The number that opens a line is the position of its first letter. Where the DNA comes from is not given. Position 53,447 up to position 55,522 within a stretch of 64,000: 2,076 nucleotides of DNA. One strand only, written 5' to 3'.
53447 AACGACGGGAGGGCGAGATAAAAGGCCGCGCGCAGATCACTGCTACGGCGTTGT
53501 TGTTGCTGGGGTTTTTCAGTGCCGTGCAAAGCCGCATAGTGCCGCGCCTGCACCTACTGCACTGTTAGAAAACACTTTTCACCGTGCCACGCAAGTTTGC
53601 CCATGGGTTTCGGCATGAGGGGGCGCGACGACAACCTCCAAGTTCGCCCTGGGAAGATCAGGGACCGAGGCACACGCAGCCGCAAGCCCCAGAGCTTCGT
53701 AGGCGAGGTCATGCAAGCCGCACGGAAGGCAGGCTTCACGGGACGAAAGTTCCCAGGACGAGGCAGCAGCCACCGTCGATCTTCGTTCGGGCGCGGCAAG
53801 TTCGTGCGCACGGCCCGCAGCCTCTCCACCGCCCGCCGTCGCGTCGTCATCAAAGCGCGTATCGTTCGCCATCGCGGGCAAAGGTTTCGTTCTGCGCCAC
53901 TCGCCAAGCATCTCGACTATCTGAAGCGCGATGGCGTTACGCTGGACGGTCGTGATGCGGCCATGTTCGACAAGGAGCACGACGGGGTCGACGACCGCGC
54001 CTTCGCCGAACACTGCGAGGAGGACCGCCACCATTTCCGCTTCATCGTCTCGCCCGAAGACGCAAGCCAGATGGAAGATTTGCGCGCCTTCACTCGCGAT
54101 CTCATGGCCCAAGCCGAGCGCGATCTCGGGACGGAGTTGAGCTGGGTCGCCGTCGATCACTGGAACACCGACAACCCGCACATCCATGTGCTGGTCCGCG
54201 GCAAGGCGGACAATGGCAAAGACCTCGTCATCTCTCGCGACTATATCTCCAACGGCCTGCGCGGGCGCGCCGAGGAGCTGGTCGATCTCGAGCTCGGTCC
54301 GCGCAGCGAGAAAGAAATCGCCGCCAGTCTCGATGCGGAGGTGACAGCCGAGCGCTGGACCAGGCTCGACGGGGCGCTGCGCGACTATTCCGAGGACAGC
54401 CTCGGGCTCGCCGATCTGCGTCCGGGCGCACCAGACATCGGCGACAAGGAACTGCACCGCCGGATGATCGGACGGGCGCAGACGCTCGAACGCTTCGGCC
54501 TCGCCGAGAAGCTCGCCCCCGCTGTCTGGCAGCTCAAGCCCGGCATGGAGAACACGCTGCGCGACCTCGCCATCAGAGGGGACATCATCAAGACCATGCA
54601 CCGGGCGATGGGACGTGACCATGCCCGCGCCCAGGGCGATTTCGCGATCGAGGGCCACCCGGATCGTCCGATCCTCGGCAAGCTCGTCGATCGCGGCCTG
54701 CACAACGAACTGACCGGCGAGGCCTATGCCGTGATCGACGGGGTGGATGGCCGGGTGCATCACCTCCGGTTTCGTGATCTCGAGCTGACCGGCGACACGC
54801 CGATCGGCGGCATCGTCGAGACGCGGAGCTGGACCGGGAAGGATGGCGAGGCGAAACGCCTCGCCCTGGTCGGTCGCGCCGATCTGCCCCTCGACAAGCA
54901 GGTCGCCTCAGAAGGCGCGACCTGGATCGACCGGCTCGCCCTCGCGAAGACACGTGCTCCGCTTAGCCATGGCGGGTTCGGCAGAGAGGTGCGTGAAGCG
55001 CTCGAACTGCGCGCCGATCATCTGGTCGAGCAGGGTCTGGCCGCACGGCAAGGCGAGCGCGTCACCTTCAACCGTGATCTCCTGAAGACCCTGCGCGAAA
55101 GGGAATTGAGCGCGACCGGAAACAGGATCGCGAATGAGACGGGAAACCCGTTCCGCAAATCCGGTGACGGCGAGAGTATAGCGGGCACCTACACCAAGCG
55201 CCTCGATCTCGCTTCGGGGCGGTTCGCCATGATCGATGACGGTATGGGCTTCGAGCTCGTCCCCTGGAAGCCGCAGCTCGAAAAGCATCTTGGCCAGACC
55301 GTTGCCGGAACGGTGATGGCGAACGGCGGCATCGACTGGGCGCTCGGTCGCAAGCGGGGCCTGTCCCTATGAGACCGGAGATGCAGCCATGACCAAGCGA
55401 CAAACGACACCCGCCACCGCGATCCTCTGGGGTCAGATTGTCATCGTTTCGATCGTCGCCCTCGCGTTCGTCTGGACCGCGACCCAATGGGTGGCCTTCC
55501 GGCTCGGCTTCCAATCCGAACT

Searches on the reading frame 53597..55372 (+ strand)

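Call 3: search_protein_families(library=pfam, proteins=[window:53597-55372:+], max_evalue=0.01)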
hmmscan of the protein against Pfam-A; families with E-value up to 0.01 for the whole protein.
window:53597-55372:+ (591 aa): 3 families
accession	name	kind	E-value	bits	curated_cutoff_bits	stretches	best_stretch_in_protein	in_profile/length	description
PF11843.13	DUF3363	-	1.5e-85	288.1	28.4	2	425-590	211-375/375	Protein of unknown function (DUF3363)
PF03432.20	Relaxase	-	0.00031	21.4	24.6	1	142-213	43-112/132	MobA/VirD2-like, nuclease domain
PF18555.7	MobL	-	0.0092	15.5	28.5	0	170-200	135-164/383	MobL relaxases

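Call 6: search_protein_families(library=ncbifam, proteins=[window:53597-55372:+], max_evalue=0.001)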
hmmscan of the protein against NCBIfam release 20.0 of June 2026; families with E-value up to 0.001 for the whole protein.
window:53597-55372:+ (591 aa): 2 families
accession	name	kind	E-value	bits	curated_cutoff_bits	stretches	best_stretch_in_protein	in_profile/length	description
NF041267.1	relax_RlxS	exception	3.8e-167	557.8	850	2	12-412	1-399/654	relaxase/mobilization nuclease RlxS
NF041499.3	MobP3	subfamily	8.5e-06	25.6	150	1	99-203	46-157/315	MobP3 family relaxase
